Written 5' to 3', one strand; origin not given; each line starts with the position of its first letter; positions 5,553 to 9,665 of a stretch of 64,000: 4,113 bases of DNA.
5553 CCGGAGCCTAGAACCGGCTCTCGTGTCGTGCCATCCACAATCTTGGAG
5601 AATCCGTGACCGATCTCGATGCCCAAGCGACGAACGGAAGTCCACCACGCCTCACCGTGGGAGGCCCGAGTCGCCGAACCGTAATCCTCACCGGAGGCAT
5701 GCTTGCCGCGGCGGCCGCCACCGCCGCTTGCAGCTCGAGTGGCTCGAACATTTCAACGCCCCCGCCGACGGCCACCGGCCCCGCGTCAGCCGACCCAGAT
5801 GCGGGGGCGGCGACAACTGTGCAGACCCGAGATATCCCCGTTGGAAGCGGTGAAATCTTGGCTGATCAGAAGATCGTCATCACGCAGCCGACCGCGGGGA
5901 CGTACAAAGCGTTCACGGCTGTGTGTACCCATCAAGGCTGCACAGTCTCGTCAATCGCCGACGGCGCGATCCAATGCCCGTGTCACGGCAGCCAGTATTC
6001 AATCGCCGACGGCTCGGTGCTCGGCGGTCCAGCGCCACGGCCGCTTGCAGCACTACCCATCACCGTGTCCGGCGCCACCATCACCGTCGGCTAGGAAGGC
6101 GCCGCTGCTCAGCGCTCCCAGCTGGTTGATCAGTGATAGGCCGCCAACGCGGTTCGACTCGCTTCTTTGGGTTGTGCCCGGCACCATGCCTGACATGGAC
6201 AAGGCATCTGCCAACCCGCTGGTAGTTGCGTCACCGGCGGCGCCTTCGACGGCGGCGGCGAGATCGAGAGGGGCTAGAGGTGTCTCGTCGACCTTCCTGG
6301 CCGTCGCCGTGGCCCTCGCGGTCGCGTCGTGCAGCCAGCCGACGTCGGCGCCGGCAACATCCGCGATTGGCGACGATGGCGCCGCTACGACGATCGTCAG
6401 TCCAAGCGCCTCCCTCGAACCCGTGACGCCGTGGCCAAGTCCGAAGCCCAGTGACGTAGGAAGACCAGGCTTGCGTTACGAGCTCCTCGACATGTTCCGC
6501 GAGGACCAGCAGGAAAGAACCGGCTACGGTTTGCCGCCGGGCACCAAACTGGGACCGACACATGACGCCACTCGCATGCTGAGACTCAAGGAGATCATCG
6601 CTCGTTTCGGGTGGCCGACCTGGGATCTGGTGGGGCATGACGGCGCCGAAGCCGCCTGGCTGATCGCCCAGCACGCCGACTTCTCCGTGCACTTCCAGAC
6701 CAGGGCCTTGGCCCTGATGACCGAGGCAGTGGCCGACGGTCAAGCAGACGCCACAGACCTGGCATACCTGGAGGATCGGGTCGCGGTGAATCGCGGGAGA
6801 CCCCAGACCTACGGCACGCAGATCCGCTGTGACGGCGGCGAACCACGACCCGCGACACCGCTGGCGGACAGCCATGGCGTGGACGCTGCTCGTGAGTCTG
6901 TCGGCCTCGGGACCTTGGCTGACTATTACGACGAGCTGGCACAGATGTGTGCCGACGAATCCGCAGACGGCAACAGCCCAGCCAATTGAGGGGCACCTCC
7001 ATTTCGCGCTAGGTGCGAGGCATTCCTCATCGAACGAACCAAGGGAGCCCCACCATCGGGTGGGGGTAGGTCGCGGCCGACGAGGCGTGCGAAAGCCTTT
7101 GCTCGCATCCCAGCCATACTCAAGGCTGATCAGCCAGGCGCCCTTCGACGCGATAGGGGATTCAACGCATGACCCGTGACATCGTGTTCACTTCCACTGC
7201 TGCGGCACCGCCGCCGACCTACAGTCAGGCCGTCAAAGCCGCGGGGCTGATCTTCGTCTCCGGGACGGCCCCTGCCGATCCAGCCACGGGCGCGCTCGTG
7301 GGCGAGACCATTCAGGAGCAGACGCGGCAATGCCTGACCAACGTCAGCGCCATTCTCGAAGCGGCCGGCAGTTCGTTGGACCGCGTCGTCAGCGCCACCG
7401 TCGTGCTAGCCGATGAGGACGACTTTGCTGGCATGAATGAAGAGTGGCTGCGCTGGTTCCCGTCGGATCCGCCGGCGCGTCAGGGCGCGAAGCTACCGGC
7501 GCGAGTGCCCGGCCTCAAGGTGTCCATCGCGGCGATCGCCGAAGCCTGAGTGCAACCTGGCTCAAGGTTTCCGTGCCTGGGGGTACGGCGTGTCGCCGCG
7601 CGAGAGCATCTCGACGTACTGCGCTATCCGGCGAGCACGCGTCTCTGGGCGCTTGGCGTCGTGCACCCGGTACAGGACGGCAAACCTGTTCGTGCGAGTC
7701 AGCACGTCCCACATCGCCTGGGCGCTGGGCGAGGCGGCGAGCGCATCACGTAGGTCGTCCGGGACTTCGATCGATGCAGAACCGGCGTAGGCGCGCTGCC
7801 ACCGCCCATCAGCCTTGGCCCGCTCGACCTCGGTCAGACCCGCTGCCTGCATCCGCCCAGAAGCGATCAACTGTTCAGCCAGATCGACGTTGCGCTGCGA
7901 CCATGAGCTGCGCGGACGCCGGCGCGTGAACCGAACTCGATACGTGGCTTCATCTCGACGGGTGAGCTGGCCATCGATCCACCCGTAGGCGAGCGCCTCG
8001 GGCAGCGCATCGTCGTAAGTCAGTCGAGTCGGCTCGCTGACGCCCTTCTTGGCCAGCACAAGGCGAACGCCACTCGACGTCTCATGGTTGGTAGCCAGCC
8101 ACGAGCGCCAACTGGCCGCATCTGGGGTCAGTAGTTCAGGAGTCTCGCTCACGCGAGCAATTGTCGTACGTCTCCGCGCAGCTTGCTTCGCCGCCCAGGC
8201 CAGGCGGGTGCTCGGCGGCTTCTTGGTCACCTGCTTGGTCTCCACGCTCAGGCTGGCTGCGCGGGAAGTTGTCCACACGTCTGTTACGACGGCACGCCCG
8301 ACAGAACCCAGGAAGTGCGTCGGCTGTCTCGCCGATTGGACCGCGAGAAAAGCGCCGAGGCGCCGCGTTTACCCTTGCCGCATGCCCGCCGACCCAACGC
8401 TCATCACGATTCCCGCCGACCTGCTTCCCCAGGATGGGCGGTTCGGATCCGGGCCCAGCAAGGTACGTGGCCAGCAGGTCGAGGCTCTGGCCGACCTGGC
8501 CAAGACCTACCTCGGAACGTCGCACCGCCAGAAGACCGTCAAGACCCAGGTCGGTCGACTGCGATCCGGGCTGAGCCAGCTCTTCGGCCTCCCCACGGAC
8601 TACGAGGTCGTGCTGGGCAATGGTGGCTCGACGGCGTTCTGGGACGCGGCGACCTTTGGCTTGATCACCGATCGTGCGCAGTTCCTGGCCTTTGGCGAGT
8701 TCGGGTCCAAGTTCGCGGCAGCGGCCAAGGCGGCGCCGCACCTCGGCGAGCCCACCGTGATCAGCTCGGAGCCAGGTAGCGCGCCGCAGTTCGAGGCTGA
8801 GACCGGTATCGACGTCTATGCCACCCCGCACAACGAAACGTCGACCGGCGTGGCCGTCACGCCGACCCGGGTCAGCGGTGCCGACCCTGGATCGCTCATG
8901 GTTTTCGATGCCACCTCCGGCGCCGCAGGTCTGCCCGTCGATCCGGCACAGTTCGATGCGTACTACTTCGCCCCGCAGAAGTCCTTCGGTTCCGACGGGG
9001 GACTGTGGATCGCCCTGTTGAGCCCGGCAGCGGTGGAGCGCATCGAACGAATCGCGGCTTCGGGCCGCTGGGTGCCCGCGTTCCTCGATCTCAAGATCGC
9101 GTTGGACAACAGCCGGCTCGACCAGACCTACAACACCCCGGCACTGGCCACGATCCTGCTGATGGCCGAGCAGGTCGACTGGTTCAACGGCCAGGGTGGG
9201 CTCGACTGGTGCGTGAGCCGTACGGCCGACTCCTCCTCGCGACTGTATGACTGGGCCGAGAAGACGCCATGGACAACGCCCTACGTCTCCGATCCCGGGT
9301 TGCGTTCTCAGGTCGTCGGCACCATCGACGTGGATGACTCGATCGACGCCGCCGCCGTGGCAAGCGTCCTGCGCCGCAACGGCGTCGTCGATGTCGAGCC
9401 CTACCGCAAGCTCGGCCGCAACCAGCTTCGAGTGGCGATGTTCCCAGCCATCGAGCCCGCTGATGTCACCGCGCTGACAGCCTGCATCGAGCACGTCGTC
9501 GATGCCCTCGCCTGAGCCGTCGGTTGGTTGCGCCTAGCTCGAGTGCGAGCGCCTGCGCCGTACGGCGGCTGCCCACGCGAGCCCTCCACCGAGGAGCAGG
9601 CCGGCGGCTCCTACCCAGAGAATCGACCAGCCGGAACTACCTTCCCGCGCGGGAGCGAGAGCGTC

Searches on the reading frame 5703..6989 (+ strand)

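Call 65: search_protein_families(library=pfam, proteins=[window:5703-6989:+], max_evalue=0.0001)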
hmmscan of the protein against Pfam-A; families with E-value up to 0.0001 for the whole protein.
window:5703-6989:+ (428 aa): 1 family
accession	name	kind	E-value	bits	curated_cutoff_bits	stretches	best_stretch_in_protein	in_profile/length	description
PF20329.3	DUF6624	-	1.3e-20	74.1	27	1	257-410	3-162/173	Family of unknown function (DUF6624)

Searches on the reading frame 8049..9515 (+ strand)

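Call 36: search_protein_families(library=pfam, proteins=[window:8049-9515:+], max_evalue=0.0001)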
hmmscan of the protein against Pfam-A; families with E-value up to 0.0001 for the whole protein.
window:8049-9515:+ (488 aa): 1 family
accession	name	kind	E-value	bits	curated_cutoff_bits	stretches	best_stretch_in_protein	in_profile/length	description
PF00266.25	Aminotran_5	-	3.9e-08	33.1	21.5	1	157-446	34-333/371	Aminotransferase class-V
